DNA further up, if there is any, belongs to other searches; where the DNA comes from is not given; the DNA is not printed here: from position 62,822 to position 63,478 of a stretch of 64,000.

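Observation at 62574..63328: Tandem orphan Nif11-type double-glycine precursors with long Cys-rich cores and a hypervariable loop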

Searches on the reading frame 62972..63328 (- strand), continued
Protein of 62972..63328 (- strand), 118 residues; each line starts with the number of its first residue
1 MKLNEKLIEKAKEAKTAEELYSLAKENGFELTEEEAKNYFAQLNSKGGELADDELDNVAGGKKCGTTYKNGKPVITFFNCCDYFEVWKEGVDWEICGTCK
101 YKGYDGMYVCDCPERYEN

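Call 18: search_protein_families(library=ncbifam, proteins=[L008:11672-13093:+, L036:11432-12817:+, L036:4389-6569:+, L036:6585-8774:+, L036:3902-4378:+, L036:9099-9584:+, L036:1022-3457:+, L036:3454-3861:+, L025:3354-5540:+, L025:5557-7740:+], max_evalue=0.001)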
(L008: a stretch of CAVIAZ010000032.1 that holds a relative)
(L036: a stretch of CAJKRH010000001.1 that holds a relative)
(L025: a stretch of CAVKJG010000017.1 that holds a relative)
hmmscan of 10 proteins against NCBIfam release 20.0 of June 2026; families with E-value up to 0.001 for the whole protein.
L008:11672-13093:+ (473 aa): 63 families (the best 25 are shown)
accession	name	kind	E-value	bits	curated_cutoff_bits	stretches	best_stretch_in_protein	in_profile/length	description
TIGR04545.1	rSAM_ahbD_hemeb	equivalog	1.6e-39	136.3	500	1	102-445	3-334/339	heme b synthase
TIGR04051.1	rSAM_NirJ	equivalog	4.8e-35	121.2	515.45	1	99-449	2-348/354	heme d1 biosynthesis radical SAM protein NirJ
TIGR04053.2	TIGR04053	equivalog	6.1e-34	117.8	395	1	102-447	11-362/366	TIGR04053 family radical SAM/SPASM domain-containing protein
TIGR04250.1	SCM_rSAM_ScmE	equivalog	7.2e-34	117.2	400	1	101-451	5-352/358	SynChlorMet cassette radical SAM/SPASM protein ScmE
TIGR04054.1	rSAM_NirJ1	equivalog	1.1e-33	116.5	650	2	97-266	34-202/387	putative heme d1 biosynthesis radical SAM protein NirJ1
TIGR04347.1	pseudo_SAM_Halo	equivalog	3.8e-32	112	525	2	92-269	31-207/390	TIGR04347 family pseudo-SAM/SPASM protein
NF050035.1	rSAM_WgK_link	exception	2e-29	102.7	650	2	102-314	12-222/367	radical SAM/SPASM peptide maturase WgkB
TIGR04546.1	rSAM_ahbC_deAc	equivalog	2.6e-28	98.9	650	2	99-263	39-202/390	12,18-didecarboxysiroheme deacetylase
TIGR04055.1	rSAM_NirJ2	equivalog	1.6e-27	96.9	500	1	102-448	3-323/326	putative heme d1 biosynthesis radical SAM protein NirJ2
NF045574.1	sacti_mat_StsB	exception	2.8e-27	95.7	625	1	101-450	98-417/466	StsB family radical SAM/SPASM domain sactipeptide maturase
TIGR04251.1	SCM_rSAM_ScmF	equivalog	9.6e-27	94.3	400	1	103-432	8-325/353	SynChlorMet cassette radical SAM/SPASM protein ScmF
NF041298.1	rSAM_mat_DynA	equivalog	1.9e-23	83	450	1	106-443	8-336/356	dynobactin maturation radical SAM/SPASM protein DynA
TIGR04340.1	rSAM_ACGX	hypoth_equivalog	4e-23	82.2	400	1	100-445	4-336/341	radical SAM/SPASM domain protein, ACGX system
TIGR04303.1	GeoRSP_rSAM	equivalog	5.1e-23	82.2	400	1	101-445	7-323/325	GeoRSP system radical SAM/SPASM protein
TIGR02109.1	PQQ_syn_pqqE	equivalog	7.8e-23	81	381.35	1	105-445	13-329/358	pyrroloquinoline quinone biosynthesis protein PqqE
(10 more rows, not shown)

L036:11432-12817:+ (461 aa): 64 families (the best 25 are shown)
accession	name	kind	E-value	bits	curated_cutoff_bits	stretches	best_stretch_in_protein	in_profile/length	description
TIGR04545.1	rSAM_ahbD_hemeb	equivalog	1.6e-33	116.6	500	1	94-436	3-333/339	heme b synthase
TIGR04051.1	rSAM_NirJ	equivalog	2.2e-33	115.7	515.45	1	91-438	2-346/354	heme d1 biosynthesis radical SAM protein NirJ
TIGR04054.1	rSAM_NirJ1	equivalog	4.9e-33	114.3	650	1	90-439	35-381/387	putative heme d1 biosynthesis radical SAM protein NirJ1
TIGR04053.2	TIGR04053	equivalog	1.1e-30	107.1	395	2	94-260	11-180/366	TIGR04053 family radical SAM/SPASM domain-containing protein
TIGR04347.1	pseudo_SAM_Halo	equivalog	8.6e-29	101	525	2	86-263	33-209/390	TIGR04347 family pseudo-SAM/SPASM protein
TIGR04546.1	rSAM_ahbC_deAc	equivalog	1.4e-28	99.8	650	1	91-256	39-203/390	12,18-didecarboxysiroheme deacetylase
NF045574.1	sacti_mat_StsB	exception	6.5e-26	91.2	625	2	94-301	99-302/466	StsB family radical SAM/SPASM domain sactipeptide maturase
TIGR04303.1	GeoRSP_rSAM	equivalog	7.1e-26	91.5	400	2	93-260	7-171/325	GeoRSP system radical SAM/SPASM protein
TIGR04250.1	SCM_rSAM_ScmE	equivalog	4.9e-24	84.9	400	1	93-440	5-347/358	SynChlorMet cassette radical SAM/SPASM protein ScmE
NF050035.1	rSAM_WgK_link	exception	1.2e-23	83.7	650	1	95-443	13-365/367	radical SAM/SPASM peptide maturase WgkB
TIGR04055.1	rSAM_NirJ2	equivalog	5.2e-23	82.1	500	1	94-441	3-324/326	putative heme d1 biosynthesis radical SAM protein NirJ2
TIGR04340.1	rSAM_ACGX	hypoth_equivalog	6.1e-23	81.6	400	1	92-437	4-336/341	radical SAM/SPASM domain protein, ACGX system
TIGR04251.1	SCM_rSAM_ScmF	equivalog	4.4e-22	79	400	1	95-424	8-325/353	SynChlorMet cassette radical SAM/SPASM protein ScmF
NF041298.1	rSAM_mat_DynA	equivalog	6.8e-22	77.9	450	1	98-430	8-331/356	dynobactin maturation radical SAM/SPASM protein DynA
TIGR03962.1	mycofact_rSAM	equivalog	1.2e-21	77.2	265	1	93-440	14-332/339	mycofactocin radical SAM maturase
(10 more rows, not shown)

L036:4389-6569:+ (726 aa): 190 families (the best 25 are shown)
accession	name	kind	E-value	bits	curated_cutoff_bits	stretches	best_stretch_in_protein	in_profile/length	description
TIGR03796.1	NHLM_micro_ABC1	equivalog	1.4e-285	949.1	853.3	1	17-723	1-709/710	NHLP family bacteriocin export ABC transporter peptidase/permease/ATPase subunit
TIGR03797.1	NHLM_micro_ABC2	equivalog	2e-114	383.5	709.4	1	154-724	119-683/686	NHLP bacteriocin export ABC transporter permease/ATPase subunit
TIGR01846.1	type_I_sec_HlyB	subfamily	9.1e-112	374.6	725.55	1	33-723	4-689/694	type I secretion system permease/ATPase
TIGR01193.1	bacteriocin_ABC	subfamily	3.3e-101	339.9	523.85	1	23-724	1-707/708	peptide cleavage/export ABC transporter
TIGR03375.1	type_I_sec_LssB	subfamily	1.5e-98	330.9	693.1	1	32-714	5-690/696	type I secretion system permease/ATPase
TIGR02203.1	MsbA_lipidA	equivalog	4.6e-90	302.7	602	1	189-723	32-566/572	lipid A export permease/ATP-binding protein MsbA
TIGR00958.1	3a01208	subfamily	4.9e-87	292.9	874.6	1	158-723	152-711/711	antigen peptide transporter 2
TIGR02204.1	MsbA_rel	hypoth_equivalog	4.6e-83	279.8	780.4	1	174-723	23-572/576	ABC transporter, permease/ATP-binding protein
NF045513.1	HepA_fam_ABC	equivalog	7.4e-76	255.9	725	1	222-718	106-601/610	heterocyst formation ABC transporter subunit HepA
NF010178.0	PRK13657.1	equivalog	4.9e-75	253.1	733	1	173-724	31-568/588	glucan ABC transporter ATP-binding protein/ permease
NF045998.1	cleave_ABC_plasm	equivalog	3.7e-73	246.9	500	1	23-676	2-649/673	Mbov_0121 family peptidase domain-containing ABC transporter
NF052233.1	CphA_assoc_ABC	equivalog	2.7e-72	244.2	880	1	214-723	233-740/766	cyanophycin metabolism-associated ABC transporter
TIGR01842.1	type_I_sec_PrtD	subfamily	1.3e-71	241.7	510.15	1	171-714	6-542/544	type I secretion system permease/ATPase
NF008381.0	PRK11176.1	equivalog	1.5e-71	241.5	867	1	195-722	49-575/582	lipid A ABC transporter ATP-binding protein/permease MsbA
NF008056.1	PRK10790.1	equivalog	1.2e-64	218.9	746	1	159-722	15-571/584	SmdB family multidrug efflux ABC transporter permease/ATP-binding protein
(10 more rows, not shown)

L036:6585-8774:+ (729 aa): 187 families (the best 25 are shown)
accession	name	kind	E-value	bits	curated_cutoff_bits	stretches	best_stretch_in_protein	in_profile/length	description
TIGR03797.1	NHLM_micro_ABC2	equivalog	6.7e-222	738.7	709.4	1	67-723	27-685/686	NHLP bacteriocin export ABC transporter permease/ATPase subunit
TIGR01846.1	type_I_sec_HlyB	subfamily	5.4e-109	365.4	725.55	1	182-723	144-692/694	type I secretion system permease/ATPase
TIGR03796.1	NHLM_micro_ABC1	equivalog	1.1e-106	357.8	853.3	1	178-720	155-709/710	NHLP family bacteriocin export ABC transporter peptidase/permease/ATPase subunit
TIGR03375.1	type_I_sec_LssB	subfamily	1.6e-91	307.7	693.1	1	177-712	149-691/696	type I secretion system permease/ATPase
TIGR02203.1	MsbA_lipidA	equivalog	8.9e-86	288.6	602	1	179-721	21-567/572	lipid A export permease/ATP-binding protein MsbA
NF010178.0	PRK13657.1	equivalog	5.4e-80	269.5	733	1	180-725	22-572/588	glucan ABC transporter ATP-binding protein/ permease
TIGR01193.1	bacteriocin_ABC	subfamily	4e-79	266.9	523.85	1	153-720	134-706/708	peptide cleavage/export ABC transporter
NF045513.1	HepA_fam_ABC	equivalog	2.6e-77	260.7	725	1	195-716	69-602/610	heterocyst formation ABC transporter subunit HepA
TIGR02204.1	MsbA_rel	hypoth_equivalog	4.5e-77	260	780.4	1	163-723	6-575/576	ABC transporter, permease/ATP-binding protein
NF008381.0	PRK11176.1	equivalog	2.6e-68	230.8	867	1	188-721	38-577/582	lipid A ABC transporter ATP-binding protein/permease MsbA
NF052233.1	CphA_assoc_ABC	equivalog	9.9e-67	225.9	880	1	186-723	193-743/766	cyanophycin metabolism-associated ABC transporter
TIGR00958.1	3a01208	subfamily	1.2e-64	218.8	874.6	1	180-720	163-711/711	antigen peptide transporter 2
TIGR01192.1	chvA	subfamily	6.9e-60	203.3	585.4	1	179-723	21-570/585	glucan export ABC transporter ATP-binding protein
TIGR01842.1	type_I_sec_PrtD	subfamily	7.6e-58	196.4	510.15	1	180-712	9-543/544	type I secretion system permease/ATPase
NF008364.0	PRK11160.1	equivalog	4.4e-54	184.1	630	1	251-722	94-574/575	heme ABC transporter ATP-binding protein/permease CydC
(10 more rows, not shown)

L036:3902-4378:+ (158 aa): 1 family
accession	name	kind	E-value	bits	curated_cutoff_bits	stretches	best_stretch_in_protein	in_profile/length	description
TIGR03794.1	NHLM_micro_HlyD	equivalog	4.4e-12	45.6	156.2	1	13-64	1-52/421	NHLP bacteriocin system secretion protein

L036:9099-9584:+ (161 aa): 110 families (the best 25 are shown)
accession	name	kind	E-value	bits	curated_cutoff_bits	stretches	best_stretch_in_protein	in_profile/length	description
TIGR02937.1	sigma70-ECF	superfamily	4.9e-31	107.6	42.9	1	8-157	4-163/165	sigma-70 family RNA polymerase sigma factor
NF007215.0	PRK09637.1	equivalog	3e-26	92.5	212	1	8-146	4-141/181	RNA polymerase sigma factor SigZ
TIGR02952.1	Sig70_famx2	equivalog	1.8e-25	89.8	206.45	1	9-157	15-168/170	ECF subfamily RNA polymerase sigma factor, BldN family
TIGR02985.1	Sig70_bacteroi1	subfamily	4.5e-25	88.7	126.4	1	8-158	4-161/162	RNA polymerase sigma-70 factor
TIGR02959.1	SigZ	equivalog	1e-24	87.3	168.65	1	12-150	2-139/170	RNA polymerase sigma factor SigZ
TIGR02950.1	SigM_subfam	subfamily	1.8e-24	86.4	147.95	1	8-154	3-153/159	RNA polymerase sigma factor, SigM family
NF004113.0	PRK05602.1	equivalog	4.3e-22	78.8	208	1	26-159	66-201/211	RNA polymerase sigma factor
NF007222.0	PRK09640.1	equivalog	3.9e-21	75.4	194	1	8-160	29-183/188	RNA polymerase sigma factor SigX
NF006930.0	PRK09415.1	subfamily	6.5e-21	75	198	1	8-156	19-172/179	RNA polymerase factor sigma C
TIGR02983.1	SigE-fam_strep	subfamily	1.5e-20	73.7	141.55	1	8-159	9-158/162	SigE family RNA polymerase sigma factor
NF007220.0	PRK09639.1-5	equivalog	5.8e-20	71.8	260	1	8-159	6-164/181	RNA polymerase sigma factor SigX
NF009172.0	PRK12519.1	subfamily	7.1e-20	71.4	222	1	9-158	33-188/194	RNA polymerase sigma factor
NF007227.0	PRK09645.1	subfamily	9.4e-20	71.2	202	1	8-156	16-167/177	sigma-70 family RNA polymerase sigma factor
NF009166.1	PRK12513.1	equivalog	9.4e-20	71.1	206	1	8-160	25-187/193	RNA polymerase sigma factor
NF007223.0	PRK09641.1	equivalog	1.1e-19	71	209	1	10-146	23-171/187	RNA polymerase sigma factor SigW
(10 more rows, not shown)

L036:1022-3457:+ (811 aa): 4 families
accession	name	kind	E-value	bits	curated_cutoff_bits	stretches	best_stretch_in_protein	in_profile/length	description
NF038263.1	prot_phos_SiaA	equivalog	5e-18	65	700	1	553-804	401-656/658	biofilm regulation protein phosphatase SiaA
NF045505.1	RR_RssB_Pseudo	equivalog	3.8e-09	36.1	700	1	602-804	188-390/394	two-component system response regulator RssB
TIGR02865.1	spore_II_E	equivalog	1.7e-07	29.8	490.8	1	599-800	562-758/764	stage II sporulation protein E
NF011615.0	PRK15041.1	equivalog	0.00077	18.2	947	0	462-555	177-266/554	methyl-accepting chemotaxis protein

L036:3454-3861:+ (135 aa): 4 families
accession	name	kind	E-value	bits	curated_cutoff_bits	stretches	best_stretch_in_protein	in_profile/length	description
NF003144.0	PRK04069.1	equivalog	4.2e-10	39.2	145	1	36-132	42-141/161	anti-sigma B factor RsbW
TIGR01924.1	rsbW_low_gc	equivalog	5.6e-08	32.4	155.05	1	25-128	31-137/159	anti-sigma B factor RsbW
NF041045.1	RsbA_anti_sig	subfamily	0.00012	21.4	210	1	11-123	189-291/303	anti-sigma factor RsbA family regulatory protein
TIGR01925.2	spIIAB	equivalog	0.00013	21.9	135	1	4-125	5-125/137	anti-sigma F factor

L025:3354-5540:+ (728 aa): 190 families (the best 25 are shown)
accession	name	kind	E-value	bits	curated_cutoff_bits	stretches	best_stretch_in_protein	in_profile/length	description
TIGR03796.1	NHLM_micro_ABC1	equivalog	4e-278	924.4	853.3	1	18-725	1-709/710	NHLP family bacteriocin export ABC transporter peptidase/permease/ATPase subunit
TIGR01846.1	type_I_sec_HlyB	subfamily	4.2e-111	372.4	725.55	1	34-725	4-689/694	type I secretion system permease/ATPase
TIGR03797.1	NHLM_micro_ABC2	equivalog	4.9e-110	369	709.4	1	66-726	34-683/686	NHLP bacteriocin export ABC transporter permease/ATPase subunit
TIGR01193.1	bacteriocin_ABC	subfamily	2e-100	337.3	523.85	1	24-726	1-707/708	peptide cleavage/export ABC transporter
TIGR03375.1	type_I_sec_LssB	subfamily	3.9e-97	326.2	693.1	1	33-714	5-688/696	type I secretion system permease/ATPase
TIGR00958.1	3a01208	subfamily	7.7e-90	302.1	874.6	1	174-725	163-711/711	antigen peptide transporter 2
TIGR02203.1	MsbA_lipidA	equivalog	3.8e-89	299.7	602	1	183-725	30-566/572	lipid A export permease/ATP-binding protein MsbA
TIGR02204.1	MsbA_rel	hypoth_equivalog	7.9e-79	265.8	780.4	1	161-725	11-572/576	ABC transporter, permease/ATP-binding protein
NF010178.0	PRK13657.1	equivalog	9.2e-78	262.1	733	1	173-726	20-568/588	glucan ABC transporter ATP-binding protein/ permease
NF052233.1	CphA_assoc_ABC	equivalog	4.6e-74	250.1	880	1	212-725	230-740/766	cyanophycin metabolism-associated ABC transporter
NF045513.1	HepA_fam_ABC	equivalog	1.9e-73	247.9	725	1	197-719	77-600/610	heterocyst formation ABC transporter subunit HepA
NF008381.0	PRK11176.1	equivalog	3.7e-71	240.2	867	1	173-725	31-576/582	lipid A ABC transporter ATP-binding protein/permease MsbA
TIGR01842.1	type_I_sec_PrtD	subfamily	3.7e-68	230.4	510.15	1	173-715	7-541/544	type I secretion system permease/ATPase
NF045998.1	cleave_ABC_plasm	equivalog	2.4e-67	227.7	500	1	24-676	2-647/673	Mbov_0121 family peptidase domain-containing ABC transporter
TIGR01192.1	chvA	subfamily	5.4e-66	223.4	585.4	1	171-725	18-567/585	glucan export ABC transporter ATP-binding protein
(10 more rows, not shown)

L025:5557-7740:+ (727 aa): 186 families (the best 25 are shown)
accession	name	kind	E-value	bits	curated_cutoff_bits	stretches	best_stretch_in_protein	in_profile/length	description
TIGR03797.1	NHLM_micro_ABC2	equivalog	2.3e-226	753.5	709.4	1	41-723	2-685/686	NHLP bacteriocin export ABC transporter permease/ATPase subunit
TIGR01846.1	type_I_sec_HlyB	subfamily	2.5e-108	363.2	725.55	1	178-723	140-692/694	type I secretion system permease/ATPase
TIGR03796.1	NHLM_micro_ABC1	equivalog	1.2e-104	351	853.3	1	178-720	155-709/710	NHLP family bacteriocin export ABC transporter peptidase/permease/ATPase subunit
TIGR03375.1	type_I_sec_LssB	subfamily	3.7e-92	309.8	693.1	1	179-712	151-691/696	type I secretion system permease/ATPase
TIGR02203.1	MsbA_lipidA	equivalog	4.5e-87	292.9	602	1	193-721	31-567/572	lipid A export permease/ATP-binding protein MsbA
NF010178.0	PRK13657.1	equivalog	1.2e-78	265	733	1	184-725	26-572/588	glucan ABC transporter ATP-binding protein/ permease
TIGR02204.1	MsbA_rel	hypoth_equivalog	7.4e-78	262.6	780.4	1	195-723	37-575/576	ABC transporter, permease/ATP-binding protein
NF045513.1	HepA_fam_ABC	equivalog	4.3e-76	256.6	725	1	213-717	99-603/610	heterocyst formation ABC transporter subunit HepA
TIGR01193.1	bacteriocin_ABC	subfamily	5.2e-76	256.7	523.85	1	153-721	134-707/708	peptide cleavage/export ABC transporter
NF052233.1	CphA_assoc_ABC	equivalog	6.4e-69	233.1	880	1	215-724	228-744/766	cyanophycin metabolism-associated ABC transporter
TIGR00958.1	3a01208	subfamily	6.4e-66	223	874.6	1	179-720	162-711/711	antigen peptide transporter 2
NF008381.0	PRK11176.1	equivalog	1.6e-65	221.7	867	1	190-722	43-578/582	lipid A ABC transporter ATP-binding protein/permease MsbA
TIGR01192.1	chvA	subfamily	6.7e-58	196.7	585.4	1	425-723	269-570/585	glucan export ABC transporter ATP-binding protein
TIGR01842.1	type_I_sec_PrtD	subfamily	1.7e-56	191.9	510.15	1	177-710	6-541/544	type I secretion system permease/ATPase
TIGR02857.1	CydD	equivalog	2.5e-54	185.1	435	1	464-695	296-529/529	thiol reductant ABC exporter subunit CydD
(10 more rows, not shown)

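Call 19: search_protein_families(library=pfam, proteins=[L008:11672-13093:+, L036:11432-12817:+, L036:4389-6569:+, L036:6585-8774:+, L036:3902-4378:+, L036:9099-9584:+, L036:1022-3457:+, L036:3454-3861:+, L011:4841-6556:+, L036:12849-13082:+], max_evalue=0.001)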
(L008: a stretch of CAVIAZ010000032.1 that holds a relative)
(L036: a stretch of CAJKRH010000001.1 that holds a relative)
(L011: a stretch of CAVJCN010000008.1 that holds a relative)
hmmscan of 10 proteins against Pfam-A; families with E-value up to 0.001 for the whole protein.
L008:11672-13093:+ (473 aa): 3 families
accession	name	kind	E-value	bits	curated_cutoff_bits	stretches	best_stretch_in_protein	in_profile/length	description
PF04055.27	Radical_SAM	-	4.7e-20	72.9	29.5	1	105-258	3-163/166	Radical SAM superfamily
PF13353.11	Fer4_12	-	5.4e-07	30.4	22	1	107-167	13-75/137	4Fe-4S single cluster domain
PF13186.11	SPASM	-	9.9e-07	29.4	21.5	1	348-419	1-67/67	Iron-sulfur cluster-binding domain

L036:11432-12817:+ (461 aa): 3 families
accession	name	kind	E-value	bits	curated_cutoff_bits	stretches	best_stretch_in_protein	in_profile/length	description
PF04055.27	Radical_SAM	-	6.4e-18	65.9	29.5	1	97-237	3-149/166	Radical SAM superfamily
PF13353.11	Fer4_12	-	8.4e-06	26.6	22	1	99-179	13-95/137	4Fe-4S single cluster domain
PF13186.11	SPASM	-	1.1e-05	26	21.5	1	340-411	1-67/67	Iron-sulfur cluster-binding domain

L036:4389-6569:+ (726 aa): 6 families
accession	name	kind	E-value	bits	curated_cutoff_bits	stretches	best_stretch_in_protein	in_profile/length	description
PF03412.21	Peptidase_C39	-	1.4e-34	119.2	22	1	18-147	2-132/133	Peptidase C39 family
PF00005.33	ABC_tran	-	2.6e-32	112.7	25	1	510-658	2-137/137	ABC transporter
PF00664.28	ABC_membrane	-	1.8e-28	100.4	28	1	174-441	2-272/274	ABC transporter transmembrane region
PF12385.14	Peptidase_C70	-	3.8e-05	24.1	19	1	17-135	6-139/141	Papain-like cysteine protease AvrRpt2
PF02463.25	SMC_N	-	7.2e-05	22.8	40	1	497-696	135-209/220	RecF/RecN/SMC N terminal domain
PF13529.12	Peptidase_C39_2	-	7.7e-05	23.7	24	0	18-72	3-57/143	Peptidase_C39 like family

L036:6585-8774:+ (729 aa): 3 families
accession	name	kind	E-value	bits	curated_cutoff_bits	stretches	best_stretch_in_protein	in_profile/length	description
PF00005.33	ABC_tran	-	9e-34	117.5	25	1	507-655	2-137/137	ABC transporter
PF00664.28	ABC_membrane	-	4.1e-09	37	28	1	181-438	3-267/274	ABC transporter transmembrane region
PF02463.25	SMC_N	-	4.9e-08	33.1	40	1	548-695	112-211/220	RecF/RecN/SMC N terminal domain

L036:3902-4378:+ (158 aa): 0 families

L036:9099-9584:+ (161 aa): 4 families
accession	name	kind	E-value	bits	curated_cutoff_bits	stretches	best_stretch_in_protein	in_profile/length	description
PF04542.20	Sigma70_r2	-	4.7e-19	68.4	24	1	10-77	1-69/71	Sigma-70 region 2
PF04545.22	Sigma70_r4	-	1.2e-14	53.9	24.1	1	108-157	1-50/50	Sigma-70, region 4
PF08281.18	Sigma70_r4_2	-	9.8e-10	38.4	25.7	1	103-146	2-45/54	Sigma-70, region 4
PF13384.12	HTH_23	-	1.8e-05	24.8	24.6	1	113-148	3-38/50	Homeodomain-like domain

L036:1022-3457:+ (811 aa): 3 families
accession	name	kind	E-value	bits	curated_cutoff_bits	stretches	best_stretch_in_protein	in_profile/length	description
PF07228.17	SpoIIE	-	4.8e-53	180.4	25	1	615-805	2-191/192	Stage II sporulation protein E (SpoIIE)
PF07694.17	5TM-5TMR_LYT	-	3.4e-29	102.1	24.6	1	31-193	11-167/169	5TMR of 5TMR-LYT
PF07155.17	ECF-ribofla_trS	-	0.00082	19.8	26.7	1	40-193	8-167/172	ECF-type riboflavin transporter, S component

L036:3454-3861:+ (135 aa): 1 family
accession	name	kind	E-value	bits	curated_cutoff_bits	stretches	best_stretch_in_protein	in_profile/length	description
PF13581.12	HATPase_c_2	-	4e-22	79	27.4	1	6-133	1-127/127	Histidine kinase-like ATPase domain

L011:4841-6556:+ (571 aa): 2 families
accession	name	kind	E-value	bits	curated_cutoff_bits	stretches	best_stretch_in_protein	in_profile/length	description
PF01554.23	MatE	-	6.8e-32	110.8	24.9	2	18-176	3-160/161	MatE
PF13581.12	HATPase_c_2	-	0.00014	22.3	27.4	1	459-539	7-87/127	Histidine kinase-like ATPase domain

L036:12849-13082:+ (77 aa): 0 families

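Call 30: predict_structure(alignment_id=A2)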
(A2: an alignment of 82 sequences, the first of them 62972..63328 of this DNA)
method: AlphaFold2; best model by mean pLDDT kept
length: 118 residues; sequences in the alignment: 82
mean_pLDDT: 76.0   pTM: 0.41
mean pLDDT of the five models: 76.0, 75.9, 75.5, 74.5, 73.3
residues with pLDDT >= 90: 12; 70-90: 77; 50-70: 26; < 50: 3
segments of 3 or more residues with pLDDT < 50: none
pLDDT, mean of each block of 10 residues (from residue 1): 67 79 82 80 61 52 69 85 84 83 91 82
secondary structure, 60 per line:
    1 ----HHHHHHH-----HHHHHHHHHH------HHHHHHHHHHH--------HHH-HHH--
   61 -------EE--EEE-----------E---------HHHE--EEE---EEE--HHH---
elements in order: H5-11 H17-26 H33-43 E72-74 E102-104 E108-110

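Call 33: fold_search(model_id=the predicted structure, library=pdb)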
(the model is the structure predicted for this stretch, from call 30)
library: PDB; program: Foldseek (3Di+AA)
matches with E <= 10: 91; with E <= 0.001: 0
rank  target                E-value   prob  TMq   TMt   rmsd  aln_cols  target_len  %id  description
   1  1n0y_A                1.5e+00  0.23  0.26  0.35  12.2        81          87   18  Crystal Structure of Pb-bound Calmodulin (released 2003-09-30)
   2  4bw7_C                1.5e+00  0.16  0.27  0.22  14.9       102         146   20  Calmodulin in complex with strontium (released 2014-01-15)
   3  6y94_MODEL_1_A        2.1e+00  0.23  0.25  0.21   7.9        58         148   24  Ca2+-bound Calmodulin mutant N53I (released 2020-04-29)
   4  9s3p_F                2.4e+00  0.03  0.19  0.11  16.4       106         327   17  Human carboxyhemoglobin bound to Staphylococcus aureus IsdH-N2N3 - 3IsdH(alpha2beta):Hbtet complex (released 2025-11-12)
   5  7nrn_MODEL_1_A        2.9e+00  0.57  0.33  0.48   2.9        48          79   14  NMR structure of GIPC1-GH2 domain (released 2021-04-14)
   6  4zlk_B                2.9e+00  0.11  0.26  0.23  13.1        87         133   17  Crystal structure of mouse myosin-5a in complex with calcium-bound calmodulin (released 2016-05-04)
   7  2tn4                  3.1e+00  0.12  0.25  0.20  13.3        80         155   20  FOUR CALCIUM TNC (released 1998-04-08)
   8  3ifk_A                3.5e+00  0.15  0.27  0.36  11.9        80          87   20  Crystal Structure Of Calcium-Saturated Calmodulin N-terminal Domain Fragment, Residues 1-90 (released 2009-12-15)
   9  9kvo_C                3.5e+00  0.09  0.26  0.22  14.0        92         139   18  Crystal Structure of the Kv7.1 C-terminal Domain in Complex with Calmodulin disease mutation D132E (released 2025-12-10)
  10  4aqr_B                3.5e+00  0.09  0.26  0.22  16.2        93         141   19  Crystal structure of calmodulin in complex with the regulatory domain of a plasma-membrane Ca2+-ATPase (released 2012-10-17)
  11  3ox6_E                3.7e+00  0.14  0.27  0.27  10.7        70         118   23  Crystal Structure of the calcium sensor calcium-binding protein 1 (CaBP1) (released 2010-12-22)
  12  9a62_B                3.7e+00  0.08  0.24  0.29  14.4        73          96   29  Integrative model of GATA-GATC by crosslinking MS and deep learning (released 2024-09-18)
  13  7sc2                  3.7e+00  0.08  0.20  0.22  10.9        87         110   16  CRYSTAL STRUCTURE OF THE N-DOMAIN OF CARDIAC MUSCLE TROPONIN C TETHERED TO THE SWITCH REGION OF CARDIAC MUSCLE TROPONIN  (released 2021-12-01)
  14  2bcx_A                4.0e+00  0.15  0.26  0.22   7.1        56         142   25  Crystal structure of calmodulin in complex with a ryanodine receptor peptide (released 2006-10-31)
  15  1rfj                  4.0e+00  0.12  0.26  0.21  12.7        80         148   19  Crystal Structure of Potato Calmodulin PCM6 (released 2004-06-29)
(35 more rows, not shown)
